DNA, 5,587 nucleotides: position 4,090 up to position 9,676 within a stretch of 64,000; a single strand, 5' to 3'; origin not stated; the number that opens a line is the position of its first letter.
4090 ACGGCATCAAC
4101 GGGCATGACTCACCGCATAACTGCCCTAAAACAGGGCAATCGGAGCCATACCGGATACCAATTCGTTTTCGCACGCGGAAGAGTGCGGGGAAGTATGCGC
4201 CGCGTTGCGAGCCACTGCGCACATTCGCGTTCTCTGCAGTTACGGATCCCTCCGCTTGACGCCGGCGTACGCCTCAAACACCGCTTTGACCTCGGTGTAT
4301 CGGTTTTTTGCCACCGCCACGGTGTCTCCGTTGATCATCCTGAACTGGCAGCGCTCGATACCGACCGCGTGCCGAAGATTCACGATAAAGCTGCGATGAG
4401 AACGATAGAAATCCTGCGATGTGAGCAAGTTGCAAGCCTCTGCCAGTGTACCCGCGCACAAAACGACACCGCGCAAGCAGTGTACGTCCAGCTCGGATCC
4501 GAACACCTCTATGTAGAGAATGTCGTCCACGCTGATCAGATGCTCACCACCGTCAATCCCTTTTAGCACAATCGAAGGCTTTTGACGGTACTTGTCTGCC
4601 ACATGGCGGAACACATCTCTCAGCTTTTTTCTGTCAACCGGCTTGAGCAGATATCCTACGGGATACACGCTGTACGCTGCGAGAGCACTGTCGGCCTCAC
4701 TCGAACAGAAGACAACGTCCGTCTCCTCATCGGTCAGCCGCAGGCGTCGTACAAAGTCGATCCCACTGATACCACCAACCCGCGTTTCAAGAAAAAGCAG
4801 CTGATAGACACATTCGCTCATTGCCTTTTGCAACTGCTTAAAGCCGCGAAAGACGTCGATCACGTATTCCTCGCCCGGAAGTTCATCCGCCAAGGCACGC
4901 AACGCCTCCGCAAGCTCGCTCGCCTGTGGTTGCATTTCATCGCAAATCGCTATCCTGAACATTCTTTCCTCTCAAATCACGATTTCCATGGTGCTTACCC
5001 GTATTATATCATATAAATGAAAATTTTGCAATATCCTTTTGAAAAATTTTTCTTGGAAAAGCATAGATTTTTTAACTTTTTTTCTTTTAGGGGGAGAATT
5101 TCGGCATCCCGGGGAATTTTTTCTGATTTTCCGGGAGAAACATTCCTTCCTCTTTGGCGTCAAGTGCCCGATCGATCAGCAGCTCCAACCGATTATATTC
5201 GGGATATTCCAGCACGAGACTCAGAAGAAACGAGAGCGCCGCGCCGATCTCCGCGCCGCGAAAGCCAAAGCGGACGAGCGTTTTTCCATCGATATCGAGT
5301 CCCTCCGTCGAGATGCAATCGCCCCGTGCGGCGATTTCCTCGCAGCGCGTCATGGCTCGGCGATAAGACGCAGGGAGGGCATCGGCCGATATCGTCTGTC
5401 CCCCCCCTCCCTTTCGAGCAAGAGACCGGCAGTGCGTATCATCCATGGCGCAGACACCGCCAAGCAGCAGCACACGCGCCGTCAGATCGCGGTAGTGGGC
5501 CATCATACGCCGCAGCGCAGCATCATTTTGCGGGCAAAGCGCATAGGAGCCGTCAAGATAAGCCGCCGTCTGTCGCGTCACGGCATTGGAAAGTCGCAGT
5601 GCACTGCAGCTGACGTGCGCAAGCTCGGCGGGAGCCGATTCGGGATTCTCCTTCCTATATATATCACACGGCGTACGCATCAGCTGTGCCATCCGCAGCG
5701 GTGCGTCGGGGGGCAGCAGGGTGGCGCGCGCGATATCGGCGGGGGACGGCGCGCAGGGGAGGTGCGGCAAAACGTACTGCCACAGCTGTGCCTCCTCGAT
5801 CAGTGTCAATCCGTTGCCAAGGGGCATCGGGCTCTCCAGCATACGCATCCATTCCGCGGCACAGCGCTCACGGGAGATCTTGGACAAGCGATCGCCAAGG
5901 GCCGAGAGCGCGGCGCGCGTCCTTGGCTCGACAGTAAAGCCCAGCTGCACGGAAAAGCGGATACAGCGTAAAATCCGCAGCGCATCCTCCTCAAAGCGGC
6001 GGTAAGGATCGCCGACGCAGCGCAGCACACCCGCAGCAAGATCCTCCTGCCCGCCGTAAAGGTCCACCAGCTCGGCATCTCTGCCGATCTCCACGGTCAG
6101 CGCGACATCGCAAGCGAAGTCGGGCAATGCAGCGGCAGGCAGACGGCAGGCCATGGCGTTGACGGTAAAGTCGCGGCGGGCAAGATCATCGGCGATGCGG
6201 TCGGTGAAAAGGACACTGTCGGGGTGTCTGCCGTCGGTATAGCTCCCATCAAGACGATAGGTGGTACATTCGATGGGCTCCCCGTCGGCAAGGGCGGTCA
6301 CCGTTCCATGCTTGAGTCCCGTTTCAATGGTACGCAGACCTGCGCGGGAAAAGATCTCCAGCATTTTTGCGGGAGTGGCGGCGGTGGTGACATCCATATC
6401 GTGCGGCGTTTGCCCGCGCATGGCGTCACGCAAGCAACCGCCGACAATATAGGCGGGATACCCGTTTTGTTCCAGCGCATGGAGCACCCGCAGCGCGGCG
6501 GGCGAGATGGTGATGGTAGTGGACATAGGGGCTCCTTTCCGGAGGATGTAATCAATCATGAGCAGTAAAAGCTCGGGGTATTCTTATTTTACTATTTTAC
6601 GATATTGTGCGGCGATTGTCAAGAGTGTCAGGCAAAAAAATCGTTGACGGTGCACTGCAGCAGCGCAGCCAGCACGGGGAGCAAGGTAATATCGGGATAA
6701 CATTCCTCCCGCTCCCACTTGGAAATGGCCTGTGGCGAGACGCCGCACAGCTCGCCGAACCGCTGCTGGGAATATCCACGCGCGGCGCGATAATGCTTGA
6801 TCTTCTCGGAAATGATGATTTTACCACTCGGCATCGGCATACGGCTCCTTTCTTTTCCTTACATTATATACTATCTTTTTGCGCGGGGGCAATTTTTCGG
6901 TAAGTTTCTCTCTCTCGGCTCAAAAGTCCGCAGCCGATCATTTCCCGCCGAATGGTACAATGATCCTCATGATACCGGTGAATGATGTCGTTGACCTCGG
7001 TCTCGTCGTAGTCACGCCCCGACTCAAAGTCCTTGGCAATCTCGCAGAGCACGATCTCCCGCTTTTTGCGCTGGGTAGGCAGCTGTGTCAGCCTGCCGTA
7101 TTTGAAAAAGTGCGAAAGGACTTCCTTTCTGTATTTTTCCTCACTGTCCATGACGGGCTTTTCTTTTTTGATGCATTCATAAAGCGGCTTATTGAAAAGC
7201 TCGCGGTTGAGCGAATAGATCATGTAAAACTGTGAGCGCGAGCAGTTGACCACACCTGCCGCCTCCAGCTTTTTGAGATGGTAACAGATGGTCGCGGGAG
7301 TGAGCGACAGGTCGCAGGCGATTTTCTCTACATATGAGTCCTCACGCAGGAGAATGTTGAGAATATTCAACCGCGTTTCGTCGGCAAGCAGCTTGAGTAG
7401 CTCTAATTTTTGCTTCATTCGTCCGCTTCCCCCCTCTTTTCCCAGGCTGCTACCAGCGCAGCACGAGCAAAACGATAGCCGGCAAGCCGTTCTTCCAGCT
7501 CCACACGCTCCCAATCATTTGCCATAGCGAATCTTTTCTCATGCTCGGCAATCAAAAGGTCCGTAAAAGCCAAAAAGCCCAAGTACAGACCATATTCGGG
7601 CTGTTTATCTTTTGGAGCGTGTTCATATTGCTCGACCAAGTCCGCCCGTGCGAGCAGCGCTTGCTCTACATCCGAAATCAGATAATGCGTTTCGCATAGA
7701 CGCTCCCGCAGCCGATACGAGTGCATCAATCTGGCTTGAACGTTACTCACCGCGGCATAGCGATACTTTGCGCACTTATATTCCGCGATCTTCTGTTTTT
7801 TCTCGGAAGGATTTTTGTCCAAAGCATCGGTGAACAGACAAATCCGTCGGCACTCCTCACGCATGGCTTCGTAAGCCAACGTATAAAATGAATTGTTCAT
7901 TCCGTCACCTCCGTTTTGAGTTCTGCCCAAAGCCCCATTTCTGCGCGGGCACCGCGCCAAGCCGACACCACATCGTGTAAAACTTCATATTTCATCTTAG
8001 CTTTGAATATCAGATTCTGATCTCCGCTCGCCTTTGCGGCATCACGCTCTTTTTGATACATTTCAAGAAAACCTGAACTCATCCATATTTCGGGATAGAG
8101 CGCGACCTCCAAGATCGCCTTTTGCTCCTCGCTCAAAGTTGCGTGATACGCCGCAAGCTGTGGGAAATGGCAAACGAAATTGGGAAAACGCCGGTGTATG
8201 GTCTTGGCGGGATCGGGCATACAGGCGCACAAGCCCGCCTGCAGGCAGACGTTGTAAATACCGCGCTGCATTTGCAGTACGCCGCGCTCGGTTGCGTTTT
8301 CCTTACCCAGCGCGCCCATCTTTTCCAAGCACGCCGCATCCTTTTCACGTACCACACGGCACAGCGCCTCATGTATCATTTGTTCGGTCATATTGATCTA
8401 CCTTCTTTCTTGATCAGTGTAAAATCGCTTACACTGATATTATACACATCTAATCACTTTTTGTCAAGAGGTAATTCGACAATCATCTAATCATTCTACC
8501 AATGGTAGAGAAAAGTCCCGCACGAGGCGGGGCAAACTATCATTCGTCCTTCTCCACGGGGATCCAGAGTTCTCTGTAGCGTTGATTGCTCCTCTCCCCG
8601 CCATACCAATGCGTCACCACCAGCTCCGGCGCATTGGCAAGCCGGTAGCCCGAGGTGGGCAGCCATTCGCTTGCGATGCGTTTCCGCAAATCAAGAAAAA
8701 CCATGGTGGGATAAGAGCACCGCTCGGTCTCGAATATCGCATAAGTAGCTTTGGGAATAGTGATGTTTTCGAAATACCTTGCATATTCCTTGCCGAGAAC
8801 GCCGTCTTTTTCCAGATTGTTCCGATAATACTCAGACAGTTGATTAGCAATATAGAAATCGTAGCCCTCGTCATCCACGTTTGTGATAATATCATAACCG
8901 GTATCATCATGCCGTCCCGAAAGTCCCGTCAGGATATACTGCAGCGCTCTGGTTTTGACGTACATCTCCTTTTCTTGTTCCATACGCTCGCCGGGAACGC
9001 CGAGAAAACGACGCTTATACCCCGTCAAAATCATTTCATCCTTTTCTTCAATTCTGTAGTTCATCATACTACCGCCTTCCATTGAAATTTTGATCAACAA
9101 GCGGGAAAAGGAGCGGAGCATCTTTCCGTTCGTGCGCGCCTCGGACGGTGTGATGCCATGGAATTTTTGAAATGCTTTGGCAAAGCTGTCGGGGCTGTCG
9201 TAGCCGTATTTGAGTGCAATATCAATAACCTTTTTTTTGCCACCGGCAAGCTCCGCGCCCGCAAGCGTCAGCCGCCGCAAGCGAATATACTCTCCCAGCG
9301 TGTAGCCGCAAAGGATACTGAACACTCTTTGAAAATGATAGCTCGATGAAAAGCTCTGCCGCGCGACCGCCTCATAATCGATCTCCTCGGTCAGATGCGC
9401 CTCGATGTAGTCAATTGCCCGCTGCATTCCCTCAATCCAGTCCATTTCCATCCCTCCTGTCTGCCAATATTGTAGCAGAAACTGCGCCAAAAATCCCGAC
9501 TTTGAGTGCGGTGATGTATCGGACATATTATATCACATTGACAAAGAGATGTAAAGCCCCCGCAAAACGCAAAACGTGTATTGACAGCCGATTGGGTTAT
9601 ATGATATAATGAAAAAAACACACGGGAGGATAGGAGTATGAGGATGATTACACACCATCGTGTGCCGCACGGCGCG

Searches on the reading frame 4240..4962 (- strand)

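Call 89: search_protein_families(library=pfam, max_evalue=0.000001, proteins=[window:4240-4962:-])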
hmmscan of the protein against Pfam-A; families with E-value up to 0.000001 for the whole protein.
window:4240-4962:- (240 aa): 2 families
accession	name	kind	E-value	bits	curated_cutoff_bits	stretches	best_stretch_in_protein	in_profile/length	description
PF04397.21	LytTR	-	1.2e-15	58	22.6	1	141-229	4-97/98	LytTr DNA-binding domain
PF00072.30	Response_reg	-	9.6e-11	42.3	30.2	1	21-117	11-109/111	Response regulator receiver domain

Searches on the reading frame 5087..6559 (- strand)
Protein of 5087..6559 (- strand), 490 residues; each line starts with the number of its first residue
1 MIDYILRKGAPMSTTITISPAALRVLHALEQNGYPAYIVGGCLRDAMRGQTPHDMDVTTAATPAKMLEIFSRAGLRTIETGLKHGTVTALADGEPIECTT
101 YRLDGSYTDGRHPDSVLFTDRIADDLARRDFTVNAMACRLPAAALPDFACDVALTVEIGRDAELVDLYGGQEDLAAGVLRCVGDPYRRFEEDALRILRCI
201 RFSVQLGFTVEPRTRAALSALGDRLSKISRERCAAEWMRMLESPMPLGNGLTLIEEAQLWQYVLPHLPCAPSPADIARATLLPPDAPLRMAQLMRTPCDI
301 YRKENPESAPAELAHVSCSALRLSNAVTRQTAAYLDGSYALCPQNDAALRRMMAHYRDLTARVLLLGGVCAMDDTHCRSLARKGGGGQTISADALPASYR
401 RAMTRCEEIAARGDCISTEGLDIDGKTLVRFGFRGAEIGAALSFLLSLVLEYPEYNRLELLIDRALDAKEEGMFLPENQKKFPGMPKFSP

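Call 89: search_protein_families(library=pfam, max_evalue=0.000001, proteins=[window:5087-6559:-])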
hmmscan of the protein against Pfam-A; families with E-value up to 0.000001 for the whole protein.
window:5087-6559:- (490 aa): 2 families
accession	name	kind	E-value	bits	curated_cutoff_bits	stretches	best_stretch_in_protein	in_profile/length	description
PF01743.26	PolyA_pol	-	2.3e-31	109.2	23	1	36-180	1-126/126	Poly A polymerase head domain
PF12627.12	PolyA_pol_RNAbd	-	9.1e-11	41.8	22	1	207-267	1-60/64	Probable RNA and SrmB- binding site of polymerase A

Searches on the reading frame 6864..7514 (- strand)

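Call 89: search_protein_families(library=pfam, max_evalue=0.000001, proteins=[window:6864-7514:-])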
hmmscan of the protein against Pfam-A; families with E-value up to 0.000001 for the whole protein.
window:6864-7514:- (216 aa): 2 families
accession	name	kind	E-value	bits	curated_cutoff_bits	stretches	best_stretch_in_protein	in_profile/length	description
PF09860.14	DUF2087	-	7.7e-24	84.1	22.4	1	141-206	1-68/69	Uncharacterized protein conserved in bacteria (DUF2087)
PF01022.26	HTH_5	-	1.2e-11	44.8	22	1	45-90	1-46/47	Bacterial regulatory protein, arsR family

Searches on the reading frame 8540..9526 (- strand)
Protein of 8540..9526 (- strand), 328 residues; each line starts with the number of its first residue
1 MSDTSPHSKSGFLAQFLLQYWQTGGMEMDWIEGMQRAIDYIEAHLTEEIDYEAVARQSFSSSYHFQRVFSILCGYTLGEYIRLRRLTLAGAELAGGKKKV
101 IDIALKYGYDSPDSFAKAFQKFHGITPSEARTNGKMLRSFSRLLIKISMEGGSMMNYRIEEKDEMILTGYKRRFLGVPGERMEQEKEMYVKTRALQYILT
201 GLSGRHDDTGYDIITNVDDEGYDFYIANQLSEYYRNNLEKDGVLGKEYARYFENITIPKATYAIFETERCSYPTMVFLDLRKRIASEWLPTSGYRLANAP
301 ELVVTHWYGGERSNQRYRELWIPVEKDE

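Call 89: search_protein_families(library=pfam, max_evalue=0.000001, proteins=[window:8540-9526:-])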
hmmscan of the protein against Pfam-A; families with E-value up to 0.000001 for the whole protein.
window:8540-9526:- (328 aa): 3 families
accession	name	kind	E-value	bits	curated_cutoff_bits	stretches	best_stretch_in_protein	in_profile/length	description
PF12833.13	HTH_18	-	1.2e-17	64.4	33.6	1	55-132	2-79/80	Helix-turn-helix domain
PF00165.29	HTH_AraC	-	1.5e-11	44.6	26.6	0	96-132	7-42/42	Bacterial regulatory helix-turn-helix proteins, AraC family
PF14526.11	Cass2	-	2.2e-07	31.6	27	0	228-324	63-150/150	Integron-associated effector binding protein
